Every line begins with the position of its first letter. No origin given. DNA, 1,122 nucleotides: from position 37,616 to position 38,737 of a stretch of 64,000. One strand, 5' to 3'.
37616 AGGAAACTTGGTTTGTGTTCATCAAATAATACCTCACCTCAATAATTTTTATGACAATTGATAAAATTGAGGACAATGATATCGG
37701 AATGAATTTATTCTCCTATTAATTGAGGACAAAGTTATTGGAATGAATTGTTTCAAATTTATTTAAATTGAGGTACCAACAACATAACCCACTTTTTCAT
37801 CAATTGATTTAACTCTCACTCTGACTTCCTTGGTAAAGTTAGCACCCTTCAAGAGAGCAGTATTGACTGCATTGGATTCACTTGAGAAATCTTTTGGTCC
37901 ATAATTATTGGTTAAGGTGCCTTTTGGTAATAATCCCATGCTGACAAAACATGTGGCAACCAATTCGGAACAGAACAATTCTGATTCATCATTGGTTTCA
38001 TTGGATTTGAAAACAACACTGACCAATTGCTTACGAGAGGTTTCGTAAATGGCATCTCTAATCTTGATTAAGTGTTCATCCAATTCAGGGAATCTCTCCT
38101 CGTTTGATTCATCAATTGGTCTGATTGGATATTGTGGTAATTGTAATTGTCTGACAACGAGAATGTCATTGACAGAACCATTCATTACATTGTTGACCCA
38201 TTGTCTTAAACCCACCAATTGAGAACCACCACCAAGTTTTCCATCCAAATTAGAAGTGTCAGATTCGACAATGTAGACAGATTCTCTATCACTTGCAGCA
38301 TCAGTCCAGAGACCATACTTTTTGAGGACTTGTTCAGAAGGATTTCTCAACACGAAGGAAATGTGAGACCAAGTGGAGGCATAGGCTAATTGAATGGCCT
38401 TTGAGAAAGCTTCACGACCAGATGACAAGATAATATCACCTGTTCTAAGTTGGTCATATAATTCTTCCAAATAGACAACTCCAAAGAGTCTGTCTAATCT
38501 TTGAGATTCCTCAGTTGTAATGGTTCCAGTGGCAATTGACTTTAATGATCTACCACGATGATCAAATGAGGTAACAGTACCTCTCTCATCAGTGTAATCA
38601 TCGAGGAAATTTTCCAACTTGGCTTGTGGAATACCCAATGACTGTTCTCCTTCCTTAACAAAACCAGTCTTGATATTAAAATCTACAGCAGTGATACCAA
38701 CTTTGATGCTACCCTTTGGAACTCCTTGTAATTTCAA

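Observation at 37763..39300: Novel fusion of a Ca2+/lipid-binding C2 domain to a YiiX/YaeF-type permuted papain-fold amidase (Peptidase C92-like)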

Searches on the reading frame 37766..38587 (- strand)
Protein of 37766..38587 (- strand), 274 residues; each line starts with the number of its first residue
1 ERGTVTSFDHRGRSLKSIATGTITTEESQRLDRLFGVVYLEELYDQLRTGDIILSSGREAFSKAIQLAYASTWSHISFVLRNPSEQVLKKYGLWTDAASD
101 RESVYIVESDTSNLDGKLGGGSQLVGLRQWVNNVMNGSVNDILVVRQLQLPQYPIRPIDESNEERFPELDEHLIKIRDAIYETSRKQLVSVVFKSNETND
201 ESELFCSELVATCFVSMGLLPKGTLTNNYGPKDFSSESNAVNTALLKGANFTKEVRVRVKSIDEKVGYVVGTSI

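Call 14: find_homologous_proteins(query=A2, max_evalue=0.001)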
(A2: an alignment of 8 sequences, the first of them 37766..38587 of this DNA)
Query A2 (8 sequences) (274 aa, profile of the alignment): 805 proteins with E <= 0.001 among 8000 candidates; the best 120 are listed.
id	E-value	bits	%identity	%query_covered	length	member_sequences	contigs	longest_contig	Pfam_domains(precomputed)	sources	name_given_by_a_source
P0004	7.8e-134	463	50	96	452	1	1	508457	PF00168.37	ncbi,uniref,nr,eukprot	ncbi:predicted protein [Naegleria gruberi]|uniref:Predicted protein n=1 Tax=Naegleria gruberi TaxID=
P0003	2.3e-132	458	51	96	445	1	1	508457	PF05708.19,PF00168.37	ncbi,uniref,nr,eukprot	ncbi:predicted protein [Naegleria gruberi]|uniref:Predicted protein n=1 Tax=Naegleria gruberi TaxID=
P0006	1.2e-127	443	48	100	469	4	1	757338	PF00168.37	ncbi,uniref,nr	ncbi:hypothetical protein FDP41_005945 [Naegleria fowleri]|uniref:C2 domain-containing protein n=1 T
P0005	3.4e-127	441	52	95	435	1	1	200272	PF05708.19,PF00168.37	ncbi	ncbi:hypothetical protein ABK040_003928 [Willaertia magna]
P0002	1.3e-117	410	57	95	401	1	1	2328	PF00168.37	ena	-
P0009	4.5e-67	244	30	72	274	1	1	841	-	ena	-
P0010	1.3e-56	210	39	90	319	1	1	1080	-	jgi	jgi:hypothetical protein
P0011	4.7e-56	208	36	89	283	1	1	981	-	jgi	-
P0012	6.7e-56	207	35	88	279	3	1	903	-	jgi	-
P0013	6.8e-56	207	40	89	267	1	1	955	-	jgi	-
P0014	2.3e-55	206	35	88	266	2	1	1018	-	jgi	-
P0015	1.0e-53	200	37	91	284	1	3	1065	-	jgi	-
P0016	1.8e-53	200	39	85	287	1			-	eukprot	eukprot:TRINITY_DN66_c0_g1_i1.p1 TRINITY_DN66_c0_g1~~TRINITY_DN66_c0_g1_i1.p1 ORF type:complete len:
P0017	3.6e-53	199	36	85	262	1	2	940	-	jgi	-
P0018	5.6e-53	198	35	88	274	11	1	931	-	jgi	-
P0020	3.4e-52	195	34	87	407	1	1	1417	PF00168.37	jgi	-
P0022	4.5e-50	188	38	73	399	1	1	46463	-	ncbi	ncbi:DUF4261 domain-containing protein [Balamuthia mandrillaris]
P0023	2.8e-48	182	33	92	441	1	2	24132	PF00168.37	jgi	jgi:hypothetical protein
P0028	1.8e-34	137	31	79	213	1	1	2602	PF05708.19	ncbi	-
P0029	1.1e-33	135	34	80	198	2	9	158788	PF05708.19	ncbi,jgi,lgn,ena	-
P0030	2.2e-33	134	35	82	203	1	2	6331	PF05708.19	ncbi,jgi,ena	-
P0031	3.9e-33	133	30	81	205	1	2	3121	PF05708.19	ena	-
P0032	6.0e-33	132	33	78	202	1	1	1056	PF05708.19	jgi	jgi:hypothetical protein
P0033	6.4e-33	132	35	80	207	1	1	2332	PF05708.19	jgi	jgi:hypothetical protein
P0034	1.5e-32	131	31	71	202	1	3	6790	PF05708.19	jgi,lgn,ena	-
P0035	1.6e-32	131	33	79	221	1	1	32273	PF05708.19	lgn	-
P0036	1.8e-32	131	31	80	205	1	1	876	PF05708.19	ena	-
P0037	2.5e-32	130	31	80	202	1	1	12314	PF05708.19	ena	-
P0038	4.2e-32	129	31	80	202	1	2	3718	PF05708.19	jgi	-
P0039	4.9e-32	129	34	81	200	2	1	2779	PF05708.19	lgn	-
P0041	7.3e-32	129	30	80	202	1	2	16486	PF05708.19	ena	-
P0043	9.8e-32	128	34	77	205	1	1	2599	PF05708.19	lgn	-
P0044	1.0e-31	128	31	73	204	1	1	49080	PF05708.19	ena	-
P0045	1.1e-31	128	33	80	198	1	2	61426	PF05708.19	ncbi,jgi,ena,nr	ncbi:MAG: YiiX/YebB-like N1pC/P60 family cysteine hydrolase [Candidatus Electryonea clarkiae]|nr:Yii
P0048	3.6e-31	126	29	71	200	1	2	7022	PF05708.19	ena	-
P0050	8.3e-31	125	35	80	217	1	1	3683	PF05708.19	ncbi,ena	-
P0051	9.4e-31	125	30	80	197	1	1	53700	PF05708.19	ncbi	-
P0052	1.2e-30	125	33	76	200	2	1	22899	PF05708.19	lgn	-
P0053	1.6e-30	124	34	78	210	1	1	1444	PF05708.19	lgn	-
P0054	2.3e-30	124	31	79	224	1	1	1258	PF05708.19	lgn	-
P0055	3.2e-30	123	30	76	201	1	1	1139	PF05708.19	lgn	-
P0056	3.2e-30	123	29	80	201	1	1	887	PF05708.19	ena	-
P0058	4.7e-30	123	34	72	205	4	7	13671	PF05708.19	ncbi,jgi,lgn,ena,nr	ncbi:MAG: hypothetical protein A2277_16825 [Desulfobacterales bacterium RIFOXYA12_FULL_46_15]|nr:MAG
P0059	4.9e-30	123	33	72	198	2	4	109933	PF05708.19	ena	-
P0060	5.1e-30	123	34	73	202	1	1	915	PF05708.19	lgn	-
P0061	6.7e-30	122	33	80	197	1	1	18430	PF05708.19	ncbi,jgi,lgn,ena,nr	ncbi:MAG: YiiX/YebB-like N1pC/P60 family cysteine hydrolase [Deltaproteobacteria bacterium]|nr:YiiX/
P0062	7.5e-30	122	32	76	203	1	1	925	PF05708.19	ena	-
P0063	1.0e-29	122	31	71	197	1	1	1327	PF05708.19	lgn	-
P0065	1.2e-29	121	35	71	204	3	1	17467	PF05708.19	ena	-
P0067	1.3e-29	121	30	78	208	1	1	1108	PF05708.19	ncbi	-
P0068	1.5e-29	121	33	71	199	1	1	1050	PF05708.19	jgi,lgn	-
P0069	1.5e-29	121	32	71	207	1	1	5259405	PF05708.19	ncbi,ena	-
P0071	2.1e-29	121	30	80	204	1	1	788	PF05708.19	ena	-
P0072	2.1e-29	121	33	76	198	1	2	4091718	PF05708.19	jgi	jgi:hypothetical protein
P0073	2.2e-29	121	30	80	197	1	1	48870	PF05708.19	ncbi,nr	ncbi:MAG: hypothetical protein IT186_09635 [Acidobacteria bacterium]|nr:hypothetical protein [Acidob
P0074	2.3e-29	120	30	78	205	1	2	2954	PF05708.19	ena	-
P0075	2.4e-29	120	31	81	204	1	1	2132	PF05708.19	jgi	-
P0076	2.7e-29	120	32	71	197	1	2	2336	PF05708.19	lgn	-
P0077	3.5e-29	120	32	72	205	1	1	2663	PF05708.19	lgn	-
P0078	3.7e-29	120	30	81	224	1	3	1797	PF05708.19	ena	-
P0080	5.1e-29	119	34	72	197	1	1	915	PF05708.19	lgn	-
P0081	5.5e-29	119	30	72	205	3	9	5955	PF05708.19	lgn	-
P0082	5.6e-29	119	33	77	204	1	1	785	PF05708.19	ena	-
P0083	5.8e-29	119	28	73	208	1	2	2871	PF05708.19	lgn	-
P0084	6.3e-29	119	32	70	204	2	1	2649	PF05708.19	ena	-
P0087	1.0e-28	118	32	79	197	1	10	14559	PF05708.19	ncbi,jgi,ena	-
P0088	1.2e-28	118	34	71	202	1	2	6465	PF05708.19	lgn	-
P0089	1.3e-28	118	34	78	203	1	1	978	PF05708.19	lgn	-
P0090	1.4e-28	118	32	79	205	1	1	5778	PF05708.19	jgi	jgi:hypothetical protein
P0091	1.7e-28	118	31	72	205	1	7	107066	PF05708.19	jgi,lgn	jgi:hypothetical protein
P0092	2.0e-28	117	31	79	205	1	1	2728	PF05708.19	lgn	-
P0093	2.1e-28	117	31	72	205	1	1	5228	PF05708.19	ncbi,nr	ncbi:MAG: hypothetical protein HY731_08350 [Candidatus Tectomicrobia bacterium]|nr:hypothetical prot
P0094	2.2e-28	117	32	70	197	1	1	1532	PF05708.19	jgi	jgi:hypothetical protein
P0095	2.2e-28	117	33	78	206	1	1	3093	PF05708.19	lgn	-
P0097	2.3e-28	117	33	78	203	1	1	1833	PF05708.19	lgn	-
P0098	2.5e-28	117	32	78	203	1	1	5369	PF05708.19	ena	-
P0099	2.5e-28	117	32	75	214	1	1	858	PF05708.19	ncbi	-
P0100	2.8e-28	117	30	73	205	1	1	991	PF05708.19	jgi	jgi:hypothetical protein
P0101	3.0e-28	117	32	79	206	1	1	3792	PF05708.19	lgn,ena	-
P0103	3.1e-28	117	31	72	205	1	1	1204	PF05708.19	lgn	-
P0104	3.5e-28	117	31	74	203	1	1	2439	PF05708.19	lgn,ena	-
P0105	3.8e-28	116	30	80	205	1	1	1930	PF05708.19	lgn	-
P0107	4.1e-28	116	32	73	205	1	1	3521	PF05708.19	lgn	-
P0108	4.2e-28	116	31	78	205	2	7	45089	PF05708.19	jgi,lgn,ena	-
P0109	4.6e-28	116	31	80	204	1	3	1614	PF05708.19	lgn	-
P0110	4.8e-28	116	30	73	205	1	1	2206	PF05708.19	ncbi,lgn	-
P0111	5.0e-28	116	32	73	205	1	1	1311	PF05708.19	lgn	-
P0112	5.0e-28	116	31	80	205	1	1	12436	PF05708.19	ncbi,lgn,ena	-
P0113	5.2e-28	116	32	80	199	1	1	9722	PF05708.19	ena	-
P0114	5.3e-28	116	31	81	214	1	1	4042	PF05708.19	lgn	-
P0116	6.1e-28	116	29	80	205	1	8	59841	PF05708.19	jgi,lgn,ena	-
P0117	6.2e-28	116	31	71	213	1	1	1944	PF05708.19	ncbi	-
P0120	7.7e-28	115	30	80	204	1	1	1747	PF05708.19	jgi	jgi:hypothetical protein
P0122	9.8e-28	115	30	72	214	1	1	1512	PF05708.19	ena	-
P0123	1.1e-27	115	32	79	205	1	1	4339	PF05708.19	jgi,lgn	-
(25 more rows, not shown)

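Call 24: search_solved_structures(query=A2, max_evalue=1, show_alignments=2)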
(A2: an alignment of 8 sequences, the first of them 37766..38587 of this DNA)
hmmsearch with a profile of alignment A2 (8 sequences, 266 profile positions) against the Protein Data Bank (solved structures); distinct sequences matched with E-value up to 1: 4.
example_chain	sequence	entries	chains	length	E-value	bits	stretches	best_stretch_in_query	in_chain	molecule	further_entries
3kw0_A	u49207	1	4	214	2.5e-14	56.3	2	35-79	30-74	Cysteine peptidase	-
2if6_A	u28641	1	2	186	1.5e-08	37.4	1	46-88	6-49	Hypothetical protein yiiX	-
4a7f_B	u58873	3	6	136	0.64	12.4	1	144-207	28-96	TROPOMYOSIN 1 ALPHA | TROPOMYOSIN 1-ALPHA CHAIN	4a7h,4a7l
2b9c_A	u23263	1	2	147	0.88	11.9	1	144-207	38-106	striated-muscle alpha tropomyosin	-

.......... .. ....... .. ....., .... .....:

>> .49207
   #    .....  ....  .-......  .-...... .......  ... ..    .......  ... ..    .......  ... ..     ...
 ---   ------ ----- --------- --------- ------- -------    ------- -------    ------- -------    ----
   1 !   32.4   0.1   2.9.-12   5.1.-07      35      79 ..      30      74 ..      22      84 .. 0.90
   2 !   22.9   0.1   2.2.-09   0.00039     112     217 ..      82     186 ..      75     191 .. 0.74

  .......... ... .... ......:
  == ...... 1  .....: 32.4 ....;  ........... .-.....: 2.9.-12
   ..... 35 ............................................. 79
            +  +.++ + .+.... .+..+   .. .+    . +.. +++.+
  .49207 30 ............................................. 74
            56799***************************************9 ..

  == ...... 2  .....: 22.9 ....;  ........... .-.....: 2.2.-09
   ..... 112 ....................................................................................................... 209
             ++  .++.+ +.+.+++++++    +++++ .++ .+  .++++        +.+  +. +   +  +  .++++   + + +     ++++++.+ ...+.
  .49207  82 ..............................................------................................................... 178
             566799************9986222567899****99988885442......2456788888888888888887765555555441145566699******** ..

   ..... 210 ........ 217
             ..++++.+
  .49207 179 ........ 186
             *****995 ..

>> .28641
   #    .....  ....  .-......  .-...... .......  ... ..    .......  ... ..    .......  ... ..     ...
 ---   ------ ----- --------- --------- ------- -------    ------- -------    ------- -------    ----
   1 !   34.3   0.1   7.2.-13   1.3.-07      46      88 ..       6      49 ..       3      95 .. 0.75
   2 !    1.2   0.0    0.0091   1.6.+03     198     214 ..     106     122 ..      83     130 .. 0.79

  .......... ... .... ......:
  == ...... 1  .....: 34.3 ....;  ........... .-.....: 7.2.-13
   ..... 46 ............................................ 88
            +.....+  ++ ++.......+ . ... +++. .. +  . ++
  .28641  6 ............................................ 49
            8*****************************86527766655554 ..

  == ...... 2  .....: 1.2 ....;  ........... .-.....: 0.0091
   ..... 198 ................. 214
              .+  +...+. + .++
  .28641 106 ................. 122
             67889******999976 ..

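Call 34: search_protein_representatives(alignment_id=A2)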
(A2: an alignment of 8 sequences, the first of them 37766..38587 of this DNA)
Query: 8 sequences, 266 profile positions. Proteins with E-value up to 0.001 (for the whole library): 4926; up to 1e-10: 1334; up to 1e-30: 56. The best 150 are listed.
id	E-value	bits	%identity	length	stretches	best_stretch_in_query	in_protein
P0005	1.1e-127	441.2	-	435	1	1-265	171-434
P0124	3.2e-103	360.9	-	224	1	45-266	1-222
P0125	4.4e-79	281.8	-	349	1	10-258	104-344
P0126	1.5e-70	253.9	-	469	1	9-256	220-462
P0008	8.0e-68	244.9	-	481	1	38-265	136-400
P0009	1.4e-67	244.0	-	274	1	33-262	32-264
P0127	1.7e-66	240.5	-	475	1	7-257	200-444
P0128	5.9e-64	232.2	-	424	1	6-259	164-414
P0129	1.9e-58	214.1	-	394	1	9-257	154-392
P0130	3.1e-57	210.2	-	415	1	11-256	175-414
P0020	1.1e-52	195.3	-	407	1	38-261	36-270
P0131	4.8e-52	193.1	-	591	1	24-257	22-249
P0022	1.4e-50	188.3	-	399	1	38-234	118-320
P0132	4.6e-50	186.6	-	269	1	28-259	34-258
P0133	3.7e-49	183.7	-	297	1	26-258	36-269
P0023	9.0e-49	182.4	-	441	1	12-263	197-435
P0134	1.1e-47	178.9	-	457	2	21-222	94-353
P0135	2.4e-46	174.4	-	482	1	9-264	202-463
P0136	4.9e-46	173.4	-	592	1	38-252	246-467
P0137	1.2e-45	172.2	-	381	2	96-233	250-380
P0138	2.3e-45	171.3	-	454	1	19-259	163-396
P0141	1.1e-42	162.5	-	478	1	30-236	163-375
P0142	3.3e-42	160.9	-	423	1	31-260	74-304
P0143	3.5e-42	160.8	-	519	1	10-252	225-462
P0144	5.3e-41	156.9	-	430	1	31-236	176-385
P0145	3.9e-40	154.1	-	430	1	33-236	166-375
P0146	1.6e-39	152.1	-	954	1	22-238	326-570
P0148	3.4e-39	151.0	-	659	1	26-256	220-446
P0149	4.9e-39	150.5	-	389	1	42-243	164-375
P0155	9.3e-38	146.3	-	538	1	39-257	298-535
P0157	3.2e-35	138.0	-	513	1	38-255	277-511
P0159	7.3e-35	136.8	-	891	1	27-255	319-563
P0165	2.5e-32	128.5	-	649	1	41-237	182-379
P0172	1.7e-30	122.5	-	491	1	40-263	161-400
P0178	4.7e-29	117.8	-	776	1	40-234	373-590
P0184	3.1e-28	115.1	-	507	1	37-256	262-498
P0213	3.7e-26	108.3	-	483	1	41-260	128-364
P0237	1.3e-24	103.2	-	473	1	38-235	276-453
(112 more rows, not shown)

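Call 35: search_protein_families(library=pfam, proteins=[P0125, P0126, P0127, P0128, P0129, P0130, P0131, P0134, P0135, P0136], max_evalue=0.01)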
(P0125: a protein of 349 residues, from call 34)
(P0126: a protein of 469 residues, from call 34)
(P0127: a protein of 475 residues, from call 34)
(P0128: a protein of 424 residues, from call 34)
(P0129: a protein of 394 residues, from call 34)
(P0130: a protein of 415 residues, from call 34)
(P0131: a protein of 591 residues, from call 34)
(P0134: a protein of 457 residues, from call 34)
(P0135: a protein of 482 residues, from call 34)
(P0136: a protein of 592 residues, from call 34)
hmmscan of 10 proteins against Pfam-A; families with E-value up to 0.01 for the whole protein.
P0125 (349 aa): 1 family
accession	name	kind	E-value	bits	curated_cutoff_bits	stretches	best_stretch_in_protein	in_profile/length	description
PF00168.36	C2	-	3.5e-09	37.3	22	1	1-56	46-101/104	C2 domain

P0126 (469 aa): 1 family
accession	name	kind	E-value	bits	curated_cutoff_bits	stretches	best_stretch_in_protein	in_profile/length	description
PF00168.36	C2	-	1.8e-19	70.3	22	1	47-150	2-99/104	C2 domain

P0127 (475 aa): 2 families
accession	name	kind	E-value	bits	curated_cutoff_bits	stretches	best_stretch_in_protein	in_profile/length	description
PF00168.36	C2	-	2.7e-16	60.1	22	1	56-156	2-100/104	C2 domain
PF05708.18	Peptidase_C92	-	2.7e-05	24.7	27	0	237-295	1-46/166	Permuted papain-like amidase enzyme, YaeF/YiiX, C92 family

P0128 (424 aa): 1 family
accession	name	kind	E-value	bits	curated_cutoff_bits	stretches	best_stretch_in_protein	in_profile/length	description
PF00168.36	C2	-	4.8e-16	59.3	22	1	24-104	15-93/104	C2 domain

P0129 (394 aa): 2 families
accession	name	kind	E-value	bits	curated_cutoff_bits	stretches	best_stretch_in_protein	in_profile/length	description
PF00168.36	C2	-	5.2e-19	68.8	22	1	8-111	3-102/104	C2 domain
PF05708.18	Peptidase_C92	-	0.00063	20.3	27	0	190-253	2-51/166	Permuted papain-like amidase enzyme, YaeF/YiiX, C92 family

P0130 (415 aa): 1 family
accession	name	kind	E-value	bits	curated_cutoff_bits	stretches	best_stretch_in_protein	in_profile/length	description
PF00168.36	C2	-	4.6e-06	27.2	22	1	31-118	2-92/104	C2 domain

P0131 (591 aa): 1 family
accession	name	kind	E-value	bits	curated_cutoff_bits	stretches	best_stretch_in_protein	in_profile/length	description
PF05708.18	Peptidase_C92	-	3.8e-06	27.5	27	1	43-220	2-136/166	Permuted papain-like amidase enzyme, YaeF/YiiX, C92 family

P0134 (457 aa): 1 family
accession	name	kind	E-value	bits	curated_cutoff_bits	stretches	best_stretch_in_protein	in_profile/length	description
PF05708.18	Peptidase_C92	-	0.00093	19.7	27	0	327-384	101-156/166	Permuted papain-like amidase enzyme, YaeF/YiiX, C92 family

P0135 (482 aa): 2 families
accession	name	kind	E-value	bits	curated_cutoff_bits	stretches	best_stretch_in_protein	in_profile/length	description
PF00168.36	C2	-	9e-18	64.9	22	1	60-153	2-95/104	C2 domain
PF05708.18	Peptidase_C92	-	0.00018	22.1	27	1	239-402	3-119/166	Permuted papain-like amidase enzyme, YaeF/YiiX, C92 family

P0136 (592 aa): 1 family
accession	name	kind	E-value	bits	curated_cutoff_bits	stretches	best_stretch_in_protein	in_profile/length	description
PF05708.18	Peptidase_C92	-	1.1e-06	29.3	27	1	253-429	2-120/166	Permuted papain-like amidase enzyme, YaeF/YiiX, C92 family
